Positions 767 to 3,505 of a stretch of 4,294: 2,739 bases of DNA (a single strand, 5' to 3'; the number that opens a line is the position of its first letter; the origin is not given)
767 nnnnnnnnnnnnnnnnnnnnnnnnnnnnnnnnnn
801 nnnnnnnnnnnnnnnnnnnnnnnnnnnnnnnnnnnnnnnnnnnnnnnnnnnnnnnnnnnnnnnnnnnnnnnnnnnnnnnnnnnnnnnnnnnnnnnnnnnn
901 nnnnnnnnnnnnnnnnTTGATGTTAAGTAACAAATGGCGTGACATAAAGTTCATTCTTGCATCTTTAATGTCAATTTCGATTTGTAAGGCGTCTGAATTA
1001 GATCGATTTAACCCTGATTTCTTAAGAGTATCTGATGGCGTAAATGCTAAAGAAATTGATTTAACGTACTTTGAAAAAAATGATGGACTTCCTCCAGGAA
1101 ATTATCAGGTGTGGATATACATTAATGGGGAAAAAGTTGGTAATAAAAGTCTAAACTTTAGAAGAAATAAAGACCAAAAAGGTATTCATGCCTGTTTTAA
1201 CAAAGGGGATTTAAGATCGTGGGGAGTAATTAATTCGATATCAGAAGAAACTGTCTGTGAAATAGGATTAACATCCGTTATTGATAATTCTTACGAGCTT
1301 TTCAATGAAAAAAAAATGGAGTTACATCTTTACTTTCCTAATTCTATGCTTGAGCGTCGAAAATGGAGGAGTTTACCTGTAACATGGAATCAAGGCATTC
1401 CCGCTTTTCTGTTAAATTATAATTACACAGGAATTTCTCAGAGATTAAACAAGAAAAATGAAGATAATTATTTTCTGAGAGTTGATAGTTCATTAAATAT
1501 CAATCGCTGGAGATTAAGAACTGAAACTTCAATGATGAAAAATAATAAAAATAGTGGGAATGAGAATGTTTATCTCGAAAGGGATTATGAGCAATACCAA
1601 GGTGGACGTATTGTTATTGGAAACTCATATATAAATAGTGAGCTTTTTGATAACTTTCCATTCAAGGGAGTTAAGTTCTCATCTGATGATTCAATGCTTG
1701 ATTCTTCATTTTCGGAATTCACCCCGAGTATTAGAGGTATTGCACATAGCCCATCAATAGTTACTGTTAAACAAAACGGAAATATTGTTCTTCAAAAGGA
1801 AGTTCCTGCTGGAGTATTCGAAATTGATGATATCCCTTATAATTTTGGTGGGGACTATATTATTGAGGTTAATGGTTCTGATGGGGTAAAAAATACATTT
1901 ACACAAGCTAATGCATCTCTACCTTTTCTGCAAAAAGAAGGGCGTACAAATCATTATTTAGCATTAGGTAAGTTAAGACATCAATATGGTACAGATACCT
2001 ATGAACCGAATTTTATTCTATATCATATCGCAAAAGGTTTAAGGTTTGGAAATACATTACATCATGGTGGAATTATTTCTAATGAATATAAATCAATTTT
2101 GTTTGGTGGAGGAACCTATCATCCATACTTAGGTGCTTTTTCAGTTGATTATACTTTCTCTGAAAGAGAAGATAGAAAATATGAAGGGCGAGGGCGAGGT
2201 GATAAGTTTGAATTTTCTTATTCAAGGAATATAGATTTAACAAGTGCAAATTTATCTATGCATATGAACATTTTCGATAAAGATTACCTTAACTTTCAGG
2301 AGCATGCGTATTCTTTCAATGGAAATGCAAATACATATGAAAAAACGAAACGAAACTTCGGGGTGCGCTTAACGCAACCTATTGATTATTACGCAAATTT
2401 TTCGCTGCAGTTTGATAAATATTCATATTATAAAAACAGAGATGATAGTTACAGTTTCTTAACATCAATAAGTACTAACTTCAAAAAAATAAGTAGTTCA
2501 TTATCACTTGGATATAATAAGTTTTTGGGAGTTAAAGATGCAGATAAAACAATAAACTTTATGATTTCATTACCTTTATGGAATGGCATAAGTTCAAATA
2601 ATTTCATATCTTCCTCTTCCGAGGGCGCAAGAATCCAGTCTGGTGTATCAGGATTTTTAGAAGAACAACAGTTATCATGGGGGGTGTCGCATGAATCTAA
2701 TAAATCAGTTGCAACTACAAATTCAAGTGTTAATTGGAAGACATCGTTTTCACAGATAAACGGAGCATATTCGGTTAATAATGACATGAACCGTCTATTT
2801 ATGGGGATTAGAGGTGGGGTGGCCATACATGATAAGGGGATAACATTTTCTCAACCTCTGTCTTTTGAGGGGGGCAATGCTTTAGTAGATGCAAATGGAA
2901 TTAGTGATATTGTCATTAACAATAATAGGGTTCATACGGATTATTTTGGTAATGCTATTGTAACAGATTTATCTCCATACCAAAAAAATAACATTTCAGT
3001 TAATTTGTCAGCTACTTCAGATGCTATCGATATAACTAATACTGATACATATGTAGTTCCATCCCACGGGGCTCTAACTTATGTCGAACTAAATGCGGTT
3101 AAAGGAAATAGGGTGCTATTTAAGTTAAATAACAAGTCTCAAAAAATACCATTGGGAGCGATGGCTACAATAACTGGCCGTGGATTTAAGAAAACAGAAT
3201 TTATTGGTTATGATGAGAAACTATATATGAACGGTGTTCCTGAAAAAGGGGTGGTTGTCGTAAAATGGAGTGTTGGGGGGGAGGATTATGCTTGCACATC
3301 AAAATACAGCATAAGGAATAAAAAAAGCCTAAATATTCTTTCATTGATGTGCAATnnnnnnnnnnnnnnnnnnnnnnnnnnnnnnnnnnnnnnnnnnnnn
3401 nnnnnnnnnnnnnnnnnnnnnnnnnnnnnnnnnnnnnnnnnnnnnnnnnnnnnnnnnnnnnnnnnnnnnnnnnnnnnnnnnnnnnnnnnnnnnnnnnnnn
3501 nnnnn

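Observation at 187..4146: Minimal chaperone-usher pilus cluster: chaperone, usher and one pilin, with no two-domain adhesin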

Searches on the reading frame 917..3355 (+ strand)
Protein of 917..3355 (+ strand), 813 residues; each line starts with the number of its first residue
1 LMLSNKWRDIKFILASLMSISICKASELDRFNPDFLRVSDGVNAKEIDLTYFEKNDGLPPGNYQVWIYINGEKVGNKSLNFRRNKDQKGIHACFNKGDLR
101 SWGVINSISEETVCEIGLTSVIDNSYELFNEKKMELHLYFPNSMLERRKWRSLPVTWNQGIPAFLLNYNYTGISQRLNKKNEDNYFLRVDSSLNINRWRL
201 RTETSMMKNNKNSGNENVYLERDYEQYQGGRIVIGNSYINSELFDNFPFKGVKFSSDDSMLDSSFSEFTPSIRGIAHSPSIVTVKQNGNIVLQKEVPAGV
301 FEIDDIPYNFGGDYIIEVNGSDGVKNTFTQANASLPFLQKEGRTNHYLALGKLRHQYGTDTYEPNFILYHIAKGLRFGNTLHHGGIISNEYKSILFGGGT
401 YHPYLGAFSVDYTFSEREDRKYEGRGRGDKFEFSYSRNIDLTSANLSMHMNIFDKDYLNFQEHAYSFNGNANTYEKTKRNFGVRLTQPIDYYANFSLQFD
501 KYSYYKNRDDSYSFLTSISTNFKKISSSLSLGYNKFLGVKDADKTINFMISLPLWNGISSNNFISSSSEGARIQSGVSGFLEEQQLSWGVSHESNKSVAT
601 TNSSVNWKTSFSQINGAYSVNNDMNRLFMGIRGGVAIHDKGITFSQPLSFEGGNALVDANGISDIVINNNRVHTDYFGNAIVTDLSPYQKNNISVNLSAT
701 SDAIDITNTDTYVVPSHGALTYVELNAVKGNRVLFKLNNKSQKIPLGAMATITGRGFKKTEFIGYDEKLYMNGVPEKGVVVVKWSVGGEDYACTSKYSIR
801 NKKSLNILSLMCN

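Call 9: profile_search(protein=window:917-3355:+)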
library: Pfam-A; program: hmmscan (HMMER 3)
A. the first sequence (813 residues): domains with independent E <= 10: 4; with E <= 0.001: 3
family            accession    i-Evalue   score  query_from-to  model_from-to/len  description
Usher             PF00577.26     4e-115   386.2     187-724         2-548/549  Outer membrane usher protein
PapC_N            PF13954.11      7e-27    94.6      31-171         2-145/146  PapC N-terminal domain
PapC_C            PF13953.12    1.1e-06    28.7     739-799         6-64/66  PapC C-terminal domain
DUF4973           PF16343.11      0.042    14.3     644-726         6-83/129  Domain of unknown function (DUF4973)
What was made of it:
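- On Classical chaperone-usher pathway (PapD-like chaperone plus PapC/FimD-like usher): PapC_N 2-145/146, Usher 2-548/549, PapC_C 6-64/66 (call 9).
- Checked: Usher, 917/920-3358 (812 aa from the ATG at 920, overlapping the chaperone stop by 11 nt): Usher 4e-115, PapC_N 7e-27, PapC_C 1e-6, each covering nearly the whole model (call 9).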

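Call 12: search_protein_families(proteins=[window:917-3355:+], library=ncbifam, max_evalue=0.1)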
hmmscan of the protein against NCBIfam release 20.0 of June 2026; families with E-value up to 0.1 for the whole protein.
window:917-3355:+ (813 aa): 15 families
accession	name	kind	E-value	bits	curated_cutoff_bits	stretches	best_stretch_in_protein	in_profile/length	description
NF011740.0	PRK15193.1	equivalog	1.6e-107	360.4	995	1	24-810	33-871/877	fimbrial biogenesis usher protein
NF011754.0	PRK15207.1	equivalog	5.6e-102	342.3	1271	1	11-803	14-829/842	outer membrane usher protein LpfC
NF011745.0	PRK15198.1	subfamily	7.7e-87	292.1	975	1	14-803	13-846/860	outer membrane usher protein FimD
NF011769.0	PRK15223.1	equivalog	2.2e-83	280.4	1105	1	41-806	32-826/836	fimbrial biogenesis outer membrane usher protein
NF011822.1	PRK15294.1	equivalog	5.8e-83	279.2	1397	1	18-804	19-833/845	fimbrial outer membrane usher protein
NF007337.0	PRK09828.1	equivalog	8.1e-83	278.9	830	1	14-804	19-849/865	outer membrane usher protein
NF011826.0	PRK15298.1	equivalog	3.1e-80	270.2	1422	2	25-536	28-551/848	fimbrial outer membrane usher protein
NF011760.0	PRK15213.1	equivalog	7.9e-76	255.6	752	1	11-783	12-774/796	PefC/AfrB family outer membrane usher protein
NF011763.0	PRK15217.1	subfamily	1.2e-72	245.4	933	1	13-737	11-755/826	fimbrial biogenesis outer membrane usher protein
NF011784.0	PRK15248.1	equivalog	1e-60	205.7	996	1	31-810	31-846/853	fimbrial outer membrane usher protein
NF011774.0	PRK15235.1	exception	3.7e-60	204.1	1191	1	60-807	49-806/814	SEF14/SEF18 fimbria usher protein SefC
NF011832.0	PRK15304.1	subfamily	7.4e-56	189.6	723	1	30-740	32-727/801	fimbrial biogenesis usher protein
NF011791.0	PRK15255.1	equivalog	9.6e-56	189.3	1289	1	153-776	151-793/829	fimbrial outer membrane usher protein StdB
NF011812.0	PRK15284.1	subfamily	1.4e-53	181.9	972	1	14-785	16-818/881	outer membrane usher protein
NF011804.0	PRK15273.1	equivalog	2.2e-45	154.8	1371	1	12-784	15-812/899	fimbrial biogenesis outer membrane usher protein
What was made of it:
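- On gamma1 (type 1 / Lpf / Bcf-like) fimbriae: HMM scores are best for PRK15193, LpfC and FimD but at about a third of the curated cut-offs (call 12).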

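Call 14: find_homologous_proteins(query=window:917-3355:+, max_evalue=1e-20)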
Query window:917-3355:+ (813 aa): 14 proteins with E <= 1e-20 among 7352 candidates.
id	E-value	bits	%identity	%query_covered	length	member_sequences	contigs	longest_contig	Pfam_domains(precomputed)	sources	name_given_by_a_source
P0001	0.0e+0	1847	100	100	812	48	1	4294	PF13954.12,PF13953.13,PF00577.27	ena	-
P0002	3.7e-118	414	34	98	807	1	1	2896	PF13954.12,PF13953.13,PF00577.27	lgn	-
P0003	2.1e-88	316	29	96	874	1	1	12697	PF13954.12,PF13953.13,PF00577.27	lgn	-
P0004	9.4e-81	290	27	97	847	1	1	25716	PF13954.12,PF13953.13,PF00577.27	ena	-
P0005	2.9e-79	285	27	99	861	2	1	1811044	PF13954.12,PF13953.13,PF00577.27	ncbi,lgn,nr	ncbi:fimbrial biogenesis outer membrane usher protein [Yersinia mollaretii]|nr:fimbrial biogenesis o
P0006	7.1e-79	284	28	98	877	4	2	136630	PF13954.12,PF13953.13,PF00577.27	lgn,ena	-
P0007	4.2e-78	282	28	98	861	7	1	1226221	PF13954.12,PF13953.13,PF00577.27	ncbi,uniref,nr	ncbi:outer membrane usher protein [Yersinia mollaretii]|uniref:Outer membrane usher protein n=2 Tax=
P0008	1.2e-75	273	27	99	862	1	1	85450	PF13954.12,PF13953.13,PF00577.27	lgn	-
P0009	1.8e-66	243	26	100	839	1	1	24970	PF13954.12,PF13953.13,PF00577.27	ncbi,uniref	ncbi:fimbria/pilus outer membrane usher protein [Gallibacterium melopsittaci]|uniref:Fimbria/pilus o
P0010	3.5e-61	226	25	94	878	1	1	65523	PF13954.12,PF13953.13,PF00577.27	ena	-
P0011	6.7e-59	218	26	91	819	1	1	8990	PF13954.12,PF00577.27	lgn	-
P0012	9.4e-57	211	24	92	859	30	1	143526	PF13954.12,PF13953.13,PF00577.27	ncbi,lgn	-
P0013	3.6e-48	183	22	96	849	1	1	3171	PF13954.12,PF13953.13,PF00577.27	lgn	-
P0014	2.0e-41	160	23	100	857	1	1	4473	PF13954.12,PF13953.13,PF00577.27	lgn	-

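Call 17: find_encoding_contigs(protein=P0044, flank=10000, max_places=10)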
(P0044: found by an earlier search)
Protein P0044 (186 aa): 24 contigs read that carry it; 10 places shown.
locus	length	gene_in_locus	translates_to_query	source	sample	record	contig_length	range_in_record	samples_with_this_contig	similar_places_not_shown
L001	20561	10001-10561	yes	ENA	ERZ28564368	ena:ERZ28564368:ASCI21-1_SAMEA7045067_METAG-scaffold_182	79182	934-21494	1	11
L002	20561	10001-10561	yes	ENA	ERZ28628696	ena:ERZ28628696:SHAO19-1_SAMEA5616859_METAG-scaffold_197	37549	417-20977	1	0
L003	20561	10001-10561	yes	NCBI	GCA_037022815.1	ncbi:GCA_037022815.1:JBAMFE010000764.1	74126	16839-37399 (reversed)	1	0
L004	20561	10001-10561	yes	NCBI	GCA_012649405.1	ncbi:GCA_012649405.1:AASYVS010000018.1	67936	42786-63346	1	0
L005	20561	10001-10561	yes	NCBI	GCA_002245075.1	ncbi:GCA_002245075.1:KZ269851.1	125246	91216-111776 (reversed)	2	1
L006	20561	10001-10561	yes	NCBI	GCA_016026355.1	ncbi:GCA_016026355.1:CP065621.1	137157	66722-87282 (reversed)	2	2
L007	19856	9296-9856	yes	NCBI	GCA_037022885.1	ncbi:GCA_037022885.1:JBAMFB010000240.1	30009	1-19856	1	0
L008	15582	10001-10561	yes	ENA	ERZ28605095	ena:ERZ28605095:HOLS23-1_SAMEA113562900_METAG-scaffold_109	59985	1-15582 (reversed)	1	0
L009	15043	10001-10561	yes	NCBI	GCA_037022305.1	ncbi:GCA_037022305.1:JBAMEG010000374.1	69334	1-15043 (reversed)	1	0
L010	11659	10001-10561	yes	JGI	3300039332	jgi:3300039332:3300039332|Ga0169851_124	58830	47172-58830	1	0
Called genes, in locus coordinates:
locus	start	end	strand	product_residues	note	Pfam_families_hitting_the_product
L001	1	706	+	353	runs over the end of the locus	PF03050:DDE_Tnp_IS66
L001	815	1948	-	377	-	PF01548:DEDD_Tnp_IS110, PF02371:Transposase_20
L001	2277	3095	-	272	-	PF12833:HTH_18, PF00165:HTH_AraC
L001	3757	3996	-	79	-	PF13683:rve_3 (weak)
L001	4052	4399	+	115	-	-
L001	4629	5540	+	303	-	PF04986:Y2_Tnp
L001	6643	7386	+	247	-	PF00345:PapD_N, PF02753:PapD_C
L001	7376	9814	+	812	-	PF13954:PapC_N, PF00577:Usher, PF13953:PapC_C (weak)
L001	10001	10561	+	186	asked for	-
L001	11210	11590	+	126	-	PF01527:HTH_Tnp_1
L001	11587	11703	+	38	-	-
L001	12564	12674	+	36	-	-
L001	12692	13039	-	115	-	PF03526:Microcin (weak)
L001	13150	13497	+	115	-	PF19942:DUF6404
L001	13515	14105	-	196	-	-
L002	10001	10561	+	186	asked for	-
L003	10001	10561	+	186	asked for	-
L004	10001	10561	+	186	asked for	-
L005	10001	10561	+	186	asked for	-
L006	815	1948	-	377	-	PF01548:DEDD_Tnp_IS110, PF02371:Transposase_20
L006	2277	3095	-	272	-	PF12833:HTH_18, PF00165:HTH_AraC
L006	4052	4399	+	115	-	-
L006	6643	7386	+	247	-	PF00345:PapD_N, PF02753:PapD_C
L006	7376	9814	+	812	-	PF13954:PapC_N, PF00577:Usher, PF13953:PapC_C (weak)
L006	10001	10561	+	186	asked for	-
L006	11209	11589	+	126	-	PF01527:HTH_Tnp_1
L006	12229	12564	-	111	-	-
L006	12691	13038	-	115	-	PF03526:Microcin (weak)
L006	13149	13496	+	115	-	PF19942:DUF6404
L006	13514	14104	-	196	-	-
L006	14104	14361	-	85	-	-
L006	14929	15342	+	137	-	-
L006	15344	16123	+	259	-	PF00589:Phage_integrase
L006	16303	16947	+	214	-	PF13614:AAA_31 (faint)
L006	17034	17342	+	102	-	-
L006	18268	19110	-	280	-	PF02624:YcaO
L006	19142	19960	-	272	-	PF00881:Nitroreductase (weak)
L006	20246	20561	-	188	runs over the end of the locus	PF27891:McbB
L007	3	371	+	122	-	?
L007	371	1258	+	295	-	PF13276:HTH_21, PF00665:rve, PF13683:rve_3, PF13333:rve_2 (weak)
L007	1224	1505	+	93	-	PF13817:DDE_Tnp_IS66_C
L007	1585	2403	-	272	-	PF12833:HTH_18, PF00165:HTH_AraC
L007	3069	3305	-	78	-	PF13683:rve_3 (weak)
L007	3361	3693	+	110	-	-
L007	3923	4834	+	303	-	PF04986:Y2_Tnp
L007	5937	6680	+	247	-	PF00345:PapD_N, PF02753:PapD_C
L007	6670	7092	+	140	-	PF13954:PapC_N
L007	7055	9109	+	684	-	PF00577:Usher, PF13953:PapC_C (weak)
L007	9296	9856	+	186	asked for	-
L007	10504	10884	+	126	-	PF01527:HTH_Tnp_1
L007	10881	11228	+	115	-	PF05717:TnpB_IS66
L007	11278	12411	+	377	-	PF13007:LZ_Tnp_IS66, PF13005:zf-IS66, PF03050:DDE_Tnp_IS66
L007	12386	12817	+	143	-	PF03050:DDE_Tnp_IS66, PF13817:DDE_Tnp_IS66_C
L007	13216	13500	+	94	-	-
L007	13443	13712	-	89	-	-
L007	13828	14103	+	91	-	PF03811:Zn_ribbon_InsA, PF12759:HTH_Tnp_IS1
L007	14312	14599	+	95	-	PF01845:CcdB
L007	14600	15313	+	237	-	PF00589:Phage_integrase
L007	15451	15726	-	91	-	-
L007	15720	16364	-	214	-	PF00448:SRP54, PF01656:CbiA, PF02374:ArsA_ATPase (faint), PF07015:VirC1 (weak), PF09140:MipZ (weak), PF10609:ParA (weak), PF13614:AAA_31 (weak)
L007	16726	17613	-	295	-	PF13276:HTH_21, PF00665:rve, PF13683:rve_3, PF13333:rve_2 (weak)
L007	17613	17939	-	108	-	PF01527:HTH_Tnp_1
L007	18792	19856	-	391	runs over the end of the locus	PF25174:Beta-prop_THOC3 (faint)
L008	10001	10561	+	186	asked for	-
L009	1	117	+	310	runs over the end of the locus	-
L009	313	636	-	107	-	PF13683:rve_3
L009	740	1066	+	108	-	PF01527:HTH_Tnp_1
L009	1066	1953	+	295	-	PF13276:HTH_21, PF00665:rve, PF13683:rve_3, PF13333:rve_2 (weak)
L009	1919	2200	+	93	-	PF13817:DDE_Tnp_IS66_C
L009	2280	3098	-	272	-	PF12833:HTH_18, PF00165:HTH_AraC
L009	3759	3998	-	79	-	PF13683:rve_3 (weak)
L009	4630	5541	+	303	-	PF04986:Y2_Tnp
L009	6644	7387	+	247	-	PF00345:PapD_N, PF02753:PapD_C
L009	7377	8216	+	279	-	PF13954:PapC_N, PF00577:Usher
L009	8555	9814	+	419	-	PF00577:Usher, PF13953:PapC_C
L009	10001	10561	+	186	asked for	-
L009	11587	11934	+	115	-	PF05717:TnpB_IS66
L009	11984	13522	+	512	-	PF13007:LZ_Tnp_IS66, PF13005:zf-IS66, PF03050:DDE_Tnp_IS66, PF13817:DDE_Tnp_IS66_C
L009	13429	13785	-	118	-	PF04986:Y2_Tnp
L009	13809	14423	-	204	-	PF14319:Zn_Tnp_IS91, PF04986:Y2_Tnp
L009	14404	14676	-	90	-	-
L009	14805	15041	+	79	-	?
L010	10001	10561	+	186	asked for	-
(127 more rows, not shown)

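Call 22: search_solved_structures(query=window:917-3355:+, max_evalue=0.001)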
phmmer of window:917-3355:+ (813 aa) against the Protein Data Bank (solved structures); distinct sequences matched with E-value up to 0.001: 14.
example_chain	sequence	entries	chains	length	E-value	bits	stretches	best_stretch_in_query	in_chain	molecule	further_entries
6e14_D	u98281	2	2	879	4.3e-85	289.7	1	24-807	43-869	Fimbrial biogenesis outer membrane usher protein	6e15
9bog_D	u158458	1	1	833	4.9e-84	286.2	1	31-807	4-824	Outer membrane usher protein FimD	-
3rfz_B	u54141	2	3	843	5.2e-84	286.1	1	31-807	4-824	Outer membrane usher protein, type 1 fimbrial synthesis | Outer membrane usher protein FimD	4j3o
9fw9_D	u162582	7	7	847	5.4e-84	286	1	31-807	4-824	Outer membrane usher protein FimD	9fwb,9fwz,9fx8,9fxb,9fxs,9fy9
7lhg_C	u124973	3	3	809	2.1e-54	188.2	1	31-784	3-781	P fimbrial usher protein PapC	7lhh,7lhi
3ohn_A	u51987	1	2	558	1.6e-43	152.2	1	154-642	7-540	Outer membrane usher protein FimD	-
2vqi_A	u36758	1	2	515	9.2e-37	129.8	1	154-628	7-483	OUTER MEMBRANE USHER PROTEIN PAPC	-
6cd2_C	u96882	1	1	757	4.9e-36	127.4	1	154-622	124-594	Outer membrane usher protein PapC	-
3fip_A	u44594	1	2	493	1.2e-32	116.3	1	162-624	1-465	Outer membrane usher protein papC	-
1ze3_D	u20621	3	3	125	1.8e-07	33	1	31-146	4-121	Outer membrane usher protein fimD | Outer membrane usher protein FimD, N-terminal domain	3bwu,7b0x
3fcg_A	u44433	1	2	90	4.1e-07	31.8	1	255-330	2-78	F1 capsule-anchoring protein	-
1zdv_A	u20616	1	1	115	1.3e-05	26.8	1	57-162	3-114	Outer membrane usher protein fimD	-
2xet_A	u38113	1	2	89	0.00023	22.7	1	732-803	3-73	F1 CAPSULE-ANCHORING PROTEIN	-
1zdx_A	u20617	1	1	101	0.00036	22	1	57-147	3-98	Outer membrane usher protein fimD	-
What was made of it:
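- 920..3358 (+): Outer-membrane usher, 812 aa, with N-terminal domain, barrel/plug and C-terminal domain. Its start overlaps the chaperone stop. Pfam (call 9); PDB FimD 4e-85 against PapC 2e-54 (call 22); NCBIfam best hits PRK15193, LpfC and FimD, all far below cut-offs (call 12).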

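Call 25: find_encoding_contigs(protein=P0002, flank=10000, max_places=3)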
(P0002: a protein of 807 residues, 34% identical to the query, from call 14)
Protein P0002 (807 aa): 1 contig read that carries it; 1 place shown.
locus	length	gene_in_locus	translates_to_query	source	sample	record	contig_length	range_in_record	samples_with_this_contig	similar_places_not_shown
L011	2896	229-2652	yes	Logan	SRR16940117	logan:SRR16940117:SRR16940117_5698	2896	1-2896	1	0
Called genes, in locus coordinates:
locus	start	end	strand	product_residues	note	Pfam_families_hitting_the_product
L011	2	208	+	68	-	?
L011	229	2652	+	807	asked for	PF13954:PapC_N, PF00577:Usher, PF13953:PapC_C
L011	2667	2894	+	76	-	?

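Call 26: find_encoding_contigs(protein=P0003, flank=10000, max_places=3)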
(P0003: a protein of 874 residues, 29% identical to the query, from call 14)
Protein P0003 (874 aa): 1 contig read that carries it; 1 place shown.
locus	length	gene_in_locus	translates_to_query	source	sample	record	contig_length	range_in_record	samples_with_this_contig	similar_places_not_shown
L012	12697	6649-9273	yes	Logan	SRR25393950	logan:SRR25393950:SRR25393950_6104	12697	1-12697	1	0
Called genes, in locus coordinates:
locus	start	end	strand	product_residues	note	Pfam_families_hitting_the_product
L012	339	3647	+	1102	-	PF12951:PATR, PF03797:Autotransporter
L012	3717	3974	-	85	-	-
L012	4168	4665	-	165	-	PF15977:HTH_46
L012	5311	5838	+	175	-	PF00419:Fimbrial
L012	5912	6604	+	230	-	PF00345:PapD_N, PF02753:PapD_C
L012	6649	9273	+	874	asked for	PF13954:PapC_N, PF00577:Usher, PF13953:PapC_C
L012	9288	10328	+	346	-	PF00419:Fimbrial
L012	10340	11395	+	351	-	PF00419:Fimbrial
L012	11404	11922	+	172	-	-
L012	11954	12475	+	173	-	PF00419:Fimbrial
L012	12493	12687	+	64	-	-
